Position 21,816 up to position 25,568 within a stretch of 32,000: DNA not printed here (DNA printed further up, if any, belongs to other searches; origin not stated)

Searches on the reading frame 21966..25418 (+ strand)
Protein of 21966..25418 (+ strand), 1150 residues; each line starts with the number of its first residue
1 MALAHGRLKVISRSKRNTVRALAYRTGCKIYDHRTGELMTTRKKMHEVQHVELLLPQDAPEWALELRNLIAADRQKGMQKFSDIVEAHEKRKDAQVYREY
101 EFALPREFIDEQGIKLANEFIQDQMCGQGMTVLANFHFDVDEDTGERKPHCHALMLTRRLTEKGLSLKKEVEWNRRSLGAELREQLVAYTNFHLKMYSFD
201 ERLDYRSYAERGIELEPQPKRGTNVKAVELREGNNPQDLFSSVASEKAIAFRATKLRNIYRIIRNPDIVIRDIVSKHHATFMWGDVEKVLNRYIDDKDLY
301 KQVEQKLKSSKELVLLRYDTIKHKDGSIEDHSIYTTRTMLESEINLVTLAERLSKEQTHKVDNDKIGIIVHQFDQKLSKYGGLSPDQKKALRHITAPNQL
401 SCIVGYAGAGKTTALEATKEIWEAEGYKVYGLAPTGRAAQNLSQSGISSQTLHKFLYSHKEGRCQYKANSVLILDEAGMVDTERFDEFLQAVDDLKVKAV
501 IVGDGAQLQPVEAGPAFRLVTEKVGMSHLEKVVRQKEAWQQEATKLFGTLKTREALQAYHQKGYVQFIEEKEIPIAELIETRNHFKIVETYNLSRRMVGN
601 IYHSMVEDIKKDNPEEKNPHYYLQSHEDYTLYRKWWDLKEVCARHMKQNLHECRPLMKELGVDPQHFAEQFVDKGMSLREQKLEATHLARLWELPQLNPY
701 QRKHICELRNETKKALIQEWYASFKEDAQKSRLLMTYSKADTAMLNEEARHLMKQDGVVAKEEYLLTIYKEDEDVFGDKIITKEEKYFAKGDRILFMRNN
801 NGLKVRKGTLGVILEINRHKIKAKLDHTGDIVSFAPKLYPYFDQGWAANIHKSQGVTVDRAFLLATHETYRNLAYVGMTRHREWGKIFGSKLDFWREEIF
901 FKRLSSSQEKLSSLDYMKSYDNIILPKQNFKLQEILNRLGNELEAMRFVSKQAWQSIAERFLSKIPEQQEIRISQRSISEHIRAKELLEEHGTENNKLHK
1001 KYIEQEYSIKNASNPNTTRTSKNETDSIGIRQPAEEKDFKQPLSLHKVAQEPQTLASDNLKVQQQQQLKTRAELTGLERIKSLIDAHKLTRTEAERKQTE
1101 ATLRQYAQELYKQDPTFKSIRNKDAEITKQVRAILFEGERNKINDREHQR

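Call 24: search_protein_families(library=pfam, proteins=[window:21966-25418:+], max_evalue=0.001)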
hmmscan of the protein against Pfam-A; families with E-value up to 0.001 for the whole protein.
window:21966-25418:+ (1150 aa): 9 families
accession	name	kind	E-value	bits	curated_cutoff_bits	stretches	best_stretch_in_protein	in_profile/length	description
PF13604.12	AAA_30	-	3.8e-54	183.8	27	1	383-569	2-190/191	AAA domain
PF03389.21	MobA_MobL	-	1.1e-37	130.5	26.7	1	17-229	2-222/224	MobA/MobL family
PF13245.12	AAA_19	-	4.5e-19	69.4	25.1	1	387-511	1-132/134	AAA domain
PF01443.25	Viral_helicase1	-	9.7e-06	26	21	0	403-512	3-101/228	Viral superfamily 1 RNA helicase core domain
PF22232.2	TraI_hel_assoc_N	-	1.7e-05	25.8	27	1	405-503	1-99/99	TraI helicase-associated ssDNA bd, N-terminal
PF13538.12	UvrD_C_2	-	5.4e-05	23.4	27.4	1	845-884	2-48/52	UvrD-like helicase C-terminal domain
PF18335.7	SH3_13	-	0.00057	20.1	41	1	781-820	19-58/65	ATP-dependent RecD-like DNA helicase SH3 domain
PF05970.20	PIF1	-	0.00062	19.8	25.9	0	383-512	2-156/223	PIF1-like helicase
PF02562.22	PhoH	-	0.00081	19.4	27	0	468-511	119-161/205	PhoH-like protein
